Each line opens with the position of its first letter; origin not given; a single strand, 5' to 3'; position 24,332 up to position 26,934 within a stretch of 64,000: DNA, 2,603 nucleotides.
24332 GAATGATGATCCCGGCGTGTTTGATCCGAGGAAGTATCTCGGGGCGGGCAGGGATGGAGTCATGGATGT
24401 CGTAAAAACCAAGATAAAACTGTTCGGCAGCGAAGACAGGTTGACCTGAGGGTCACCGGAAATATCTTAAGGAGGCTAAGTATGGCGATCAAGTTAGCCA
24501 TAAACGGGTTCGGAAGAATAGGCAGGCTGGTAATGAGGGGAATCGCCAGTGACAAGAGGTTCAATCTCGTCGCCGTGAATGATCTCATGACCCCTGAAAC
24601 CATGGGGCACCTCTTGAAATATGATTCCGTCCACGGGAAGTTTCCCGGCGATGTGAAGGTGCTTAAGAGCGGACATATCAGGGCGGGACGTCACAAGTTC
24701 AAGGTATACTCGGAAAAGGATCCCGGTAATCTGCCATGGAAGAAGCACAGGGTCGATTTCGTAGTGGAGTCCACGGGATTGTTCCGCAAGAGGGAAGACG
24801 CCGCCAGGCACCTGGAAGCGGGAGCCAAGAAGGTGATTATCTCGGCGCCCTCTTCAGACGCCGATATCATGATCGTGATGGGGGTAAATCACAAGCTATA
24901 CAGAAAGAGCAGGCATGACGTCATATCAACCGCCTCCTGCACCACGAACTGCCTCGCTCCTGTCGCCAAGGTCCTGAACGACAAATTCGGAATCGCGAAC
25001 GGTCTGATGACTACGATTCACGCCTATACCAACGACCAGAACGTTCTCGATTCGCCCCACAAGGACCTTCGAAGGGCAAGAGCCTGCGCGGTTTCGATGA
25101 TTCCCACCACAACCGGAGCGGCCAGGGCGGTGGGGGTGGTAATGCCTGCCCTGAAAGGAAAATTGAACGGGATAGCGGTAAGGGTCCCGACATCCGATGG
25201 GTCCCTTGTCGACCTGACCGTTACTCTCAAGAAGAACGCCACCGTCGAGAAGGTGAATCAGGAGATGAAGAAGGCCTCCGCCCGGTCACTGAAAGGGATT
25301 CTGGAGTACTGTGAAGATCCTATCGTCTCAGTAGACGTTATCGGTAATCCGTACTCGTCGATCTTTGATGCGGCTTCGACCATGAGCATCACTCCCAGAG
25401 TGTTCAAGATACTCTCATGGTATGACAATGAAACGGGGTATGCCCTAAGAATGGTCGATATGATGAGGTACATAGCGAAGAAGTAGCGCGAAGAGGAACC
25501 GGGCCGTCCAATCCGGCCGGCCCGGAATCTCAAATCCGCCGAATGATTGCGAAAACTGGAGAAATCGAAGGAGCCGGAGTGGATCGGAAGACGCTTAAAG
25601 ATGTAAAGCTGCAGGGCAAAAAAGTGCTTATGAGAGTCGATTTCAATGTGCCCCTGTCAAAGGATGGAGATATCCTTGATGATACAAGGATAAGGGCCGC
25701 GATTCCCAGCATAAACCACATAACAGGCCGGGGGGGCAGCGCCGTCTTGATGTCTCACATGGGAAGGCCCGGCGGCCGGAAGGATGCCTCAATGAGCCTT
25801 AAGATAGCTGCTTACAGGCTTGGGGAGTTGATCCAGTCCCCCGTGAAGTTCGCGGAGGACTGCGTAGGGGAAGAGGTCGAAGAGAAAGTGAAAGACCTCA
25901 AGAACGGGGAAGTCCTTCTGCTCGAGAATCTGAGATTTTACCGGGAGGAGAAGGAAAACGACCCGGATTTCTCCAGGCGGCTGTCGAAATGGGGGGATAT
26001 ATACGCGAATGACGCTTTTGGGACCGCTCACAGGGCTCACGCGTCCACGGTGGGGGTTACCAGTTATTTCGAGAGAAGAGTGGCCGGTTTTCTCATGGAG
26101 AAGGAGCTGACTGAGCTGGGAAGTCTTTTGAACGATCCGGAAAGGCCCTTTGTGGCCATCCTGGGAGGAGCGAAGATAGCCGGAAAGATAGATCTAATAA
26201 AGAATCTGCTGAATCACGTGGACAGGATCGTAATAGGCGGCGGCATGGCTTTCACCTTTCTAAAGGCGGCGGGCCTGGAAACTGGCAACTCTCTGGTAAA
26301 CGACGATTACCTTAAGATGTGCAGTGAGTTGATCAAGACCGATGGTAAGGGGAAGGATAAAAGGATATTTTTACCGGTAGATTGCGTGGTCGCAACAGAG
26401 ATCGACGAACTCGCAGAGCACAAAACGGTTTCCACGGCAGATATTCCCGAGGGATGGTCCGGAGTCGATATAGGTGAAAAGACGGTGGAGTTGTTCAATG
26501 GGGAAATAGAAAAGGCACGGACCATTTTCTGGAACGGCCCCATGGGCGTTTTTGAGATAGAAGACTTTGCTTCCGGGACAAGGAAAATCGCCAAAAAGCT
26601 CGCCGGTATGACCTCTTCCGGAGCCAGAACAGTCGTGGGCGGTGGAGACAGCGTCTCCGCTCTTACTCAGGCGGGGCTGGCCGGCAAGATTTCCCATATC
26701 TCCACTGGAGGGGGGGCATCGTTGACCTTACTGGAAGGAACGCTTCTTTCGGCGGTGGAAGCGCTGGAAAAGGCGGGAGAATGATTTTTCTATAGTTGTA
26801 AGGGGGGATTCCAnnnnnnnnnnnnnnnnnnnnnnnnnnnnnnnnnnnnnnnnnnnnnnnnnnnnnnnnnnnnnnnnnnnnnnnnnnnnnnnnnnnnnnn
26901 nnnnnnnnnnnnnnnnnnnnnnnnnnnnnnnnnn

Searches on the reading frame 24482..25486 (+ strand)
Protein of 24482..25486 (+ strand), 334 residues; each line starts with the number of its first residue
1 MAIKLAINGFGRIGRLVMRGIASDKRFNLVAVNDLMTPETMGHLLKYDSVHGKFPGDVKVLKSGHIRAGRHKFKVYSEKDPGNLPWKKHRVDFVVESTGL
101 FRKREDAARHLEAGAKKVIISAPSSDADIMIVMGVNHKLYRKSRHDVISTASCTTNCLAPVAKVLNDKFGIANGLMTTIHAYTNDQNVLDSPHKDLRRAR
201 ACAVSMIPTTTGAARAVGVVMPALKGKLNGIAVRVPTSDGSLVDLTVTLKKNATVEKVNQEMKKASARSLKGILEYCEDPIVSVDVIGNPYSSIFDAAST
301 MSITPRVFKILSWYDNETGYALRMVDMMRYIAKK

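Call 75: search_protein_families(library=pfam, proteins=[window:24482-25486:+], max_evalue=0.00001)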
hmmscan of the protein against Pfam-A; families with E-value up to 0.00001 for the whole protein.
window:24482-25486:+ (334 aa): 2 families
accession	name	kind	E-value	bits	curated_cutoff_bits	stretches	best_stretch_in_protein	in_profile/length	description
PF02800.25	Gp_dh_C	-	1.8e-67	226.2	24.4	1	158-314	1-158/158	Glyceraldehyde 3-phosphate dehydrogenase, C-terminal domain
PF00044.30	Gp_dh_N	-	2.3e-34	118.2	31.7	1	3-103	1-100/101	Glyceraldehyde 3-phosphate dehydrogenase, NAD binding domain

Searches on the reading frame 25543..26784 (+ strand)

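Call 75: search_protein_families(library=pfam, proteins=[window:25543-26784:+], max_evalue=0.00001)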
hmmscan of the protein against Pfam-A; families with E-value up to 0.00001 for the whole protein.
window:25543-26784:+ (413 aa): 1 family
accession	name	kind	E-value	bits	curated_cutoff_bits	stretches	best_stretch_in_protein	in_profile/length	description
PF00162.24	PGK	-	1.2e-152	508.8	27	1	18-399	1-378/379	Phosphoglycerate kinase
